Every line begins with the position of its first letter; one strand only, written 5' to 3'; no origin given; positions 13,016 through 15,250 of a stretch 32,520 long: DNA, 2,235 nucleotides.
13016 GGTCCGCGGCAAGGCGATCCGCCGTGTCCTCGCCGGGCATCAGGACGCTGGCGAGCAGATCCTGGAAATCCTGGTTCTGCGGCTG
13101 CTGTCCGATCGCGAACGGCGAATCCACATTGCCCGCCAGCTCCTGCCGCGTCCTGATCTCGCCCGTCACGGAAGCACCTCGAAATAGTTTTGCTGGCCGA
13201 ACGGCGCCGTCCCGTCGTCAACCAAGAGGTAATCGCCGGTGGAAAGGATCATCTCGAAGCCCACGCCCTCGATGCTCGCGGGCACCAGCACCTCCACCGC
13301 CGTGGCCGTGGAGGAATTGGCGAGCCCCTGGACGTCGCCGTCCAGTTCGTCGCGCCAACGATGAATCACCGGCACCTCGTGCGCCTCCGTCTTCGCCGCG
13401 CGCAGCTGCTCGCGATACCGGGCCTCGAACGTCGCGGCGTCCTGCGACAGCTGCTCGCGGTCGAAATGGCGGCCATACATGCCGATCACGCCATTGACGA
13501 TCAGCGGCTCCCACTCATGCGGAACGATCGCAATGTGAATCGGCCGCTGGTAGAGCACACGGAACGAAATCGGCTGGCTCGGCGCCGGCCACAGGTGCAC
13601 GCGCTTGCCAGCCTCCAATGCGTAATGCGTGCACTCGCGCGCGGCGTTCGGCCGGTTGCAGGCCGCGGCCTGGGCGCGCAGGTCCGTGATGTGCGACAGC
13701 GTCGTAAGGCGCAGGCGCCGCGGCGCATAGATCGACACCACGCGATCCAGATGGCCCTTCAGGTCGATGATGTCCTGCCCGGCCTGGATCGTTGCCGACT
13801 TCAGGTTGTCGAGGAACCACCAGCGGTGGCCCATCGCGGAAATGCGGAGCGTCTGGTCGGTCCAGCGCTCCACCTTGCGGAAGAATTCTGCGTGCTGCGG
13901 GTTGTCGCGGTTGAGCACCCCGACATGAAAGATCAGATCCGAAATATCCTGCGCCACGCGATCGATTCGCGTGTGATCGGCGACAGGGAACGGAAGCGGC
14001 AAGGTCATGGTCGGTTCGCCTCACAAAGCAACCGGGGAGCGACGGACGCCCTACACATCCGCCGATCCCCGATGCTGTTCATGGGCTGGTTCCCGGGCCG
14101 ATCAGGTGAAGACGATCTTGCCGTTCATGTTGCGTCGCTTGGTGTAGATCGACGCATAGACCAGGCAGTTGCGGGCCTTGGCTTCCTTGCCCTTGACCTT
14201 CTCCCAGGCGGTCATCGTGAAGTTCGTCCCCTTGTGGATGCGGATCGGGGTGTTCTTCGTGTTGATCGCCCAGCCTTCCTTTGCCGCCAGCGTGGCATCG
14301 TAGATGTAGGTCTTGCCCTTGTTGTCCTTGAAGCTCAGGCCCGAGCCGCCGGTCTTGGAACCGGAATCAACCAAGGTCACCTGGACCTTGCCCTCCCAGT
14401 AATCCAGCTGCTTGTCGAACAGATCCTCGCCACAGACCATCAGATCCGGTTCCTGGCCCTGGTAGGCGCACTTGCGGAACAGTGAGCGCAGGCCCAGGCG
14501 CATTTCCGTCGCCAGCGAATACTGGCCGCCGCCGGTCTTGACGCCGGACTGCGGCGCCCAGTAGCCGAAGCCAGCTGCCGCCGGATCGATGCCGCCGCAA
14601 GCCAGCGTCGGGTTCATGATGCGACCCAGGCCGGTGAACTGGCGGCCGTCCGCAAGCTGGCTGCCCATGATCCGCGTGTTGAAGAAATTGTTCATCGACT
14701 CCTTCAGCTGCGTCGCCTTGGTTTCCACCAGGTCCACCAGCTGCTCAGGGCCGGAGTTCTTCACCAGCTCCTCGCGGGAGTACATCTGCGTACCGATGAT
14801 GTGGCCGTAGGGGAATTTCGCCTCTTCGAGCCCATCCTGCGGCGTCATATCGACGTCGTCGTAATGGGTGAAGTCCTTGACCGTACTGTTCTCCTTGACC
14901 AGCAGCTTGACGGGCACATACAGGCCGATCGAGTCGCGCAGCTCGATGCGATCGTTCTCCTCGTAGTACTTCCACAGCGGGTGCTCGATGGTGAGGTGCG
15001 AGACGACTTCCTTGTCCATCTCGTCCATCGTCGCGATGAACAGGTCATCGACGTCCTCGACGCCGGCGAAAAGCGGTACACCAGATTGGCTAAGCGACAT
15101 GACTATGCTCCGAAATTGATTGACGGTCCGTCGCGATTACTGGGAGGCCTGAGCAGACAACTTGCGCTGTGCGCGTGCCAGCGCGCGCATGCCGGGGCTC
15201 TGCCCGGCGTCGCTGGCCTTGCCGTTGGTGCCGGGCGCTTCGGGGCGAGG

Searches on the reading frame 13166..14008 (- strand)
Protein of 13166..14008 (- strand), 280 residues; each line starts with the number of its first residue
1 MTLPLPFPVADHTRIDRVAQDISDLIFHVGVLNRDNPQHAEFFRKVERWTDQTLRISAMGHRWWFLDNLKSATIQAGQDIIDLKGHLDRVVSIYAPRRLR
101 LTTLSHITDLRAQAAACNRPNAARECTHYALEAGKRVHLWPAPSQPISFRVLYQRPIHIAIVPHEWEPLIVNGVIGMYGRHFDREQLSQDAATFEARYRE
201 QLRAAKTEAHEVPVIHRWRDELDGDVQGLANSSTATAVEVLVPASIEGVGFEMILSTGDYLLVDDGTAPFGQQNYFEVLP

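Call 6: search_protein_families(library=pfam, proteins=[window:13166-14008:-], max_evalue=0.01)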
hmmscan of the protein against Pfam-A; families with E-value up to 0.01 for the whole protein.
window:13166-14008:- (280 aa): 1 family
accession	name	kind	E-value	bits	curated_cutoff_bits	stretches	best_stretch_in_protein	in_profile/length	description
PF24175.2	SU10_adaptor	-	3e-08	34.8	27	1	41-207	17-182/194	SU10 adaptor protein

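Call 7: search_protein_families(library=phrogs, proteins=[window:13166-14008:-], max_evalue=0.001)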
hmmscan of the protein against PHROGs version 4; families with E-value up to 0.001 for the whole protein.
window:13166-14008:- (280 aa): 0 families

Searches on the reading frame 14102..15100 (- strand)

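Call 6: search_protein_families(library=pfam, proteins=[window:14102-15100:-], max_evalue=0.01)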
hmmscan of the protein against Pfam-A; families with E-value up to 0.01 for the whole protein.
window:14102-15100:- (332 aa): 0 families

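Call 7: search_protein_families(library=phrogs, proteins=[window:14102-15100:-], max_evalue=0.001)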
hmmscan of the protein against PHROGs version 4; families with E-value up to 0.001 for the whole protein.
window:14102-15100:- (332 aa): 1 family
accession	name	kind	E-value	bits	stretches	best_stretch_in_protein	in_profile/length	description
phrog_9953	-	head and packaging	2.2e-23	84.2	1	20-331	12-328/329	major head protein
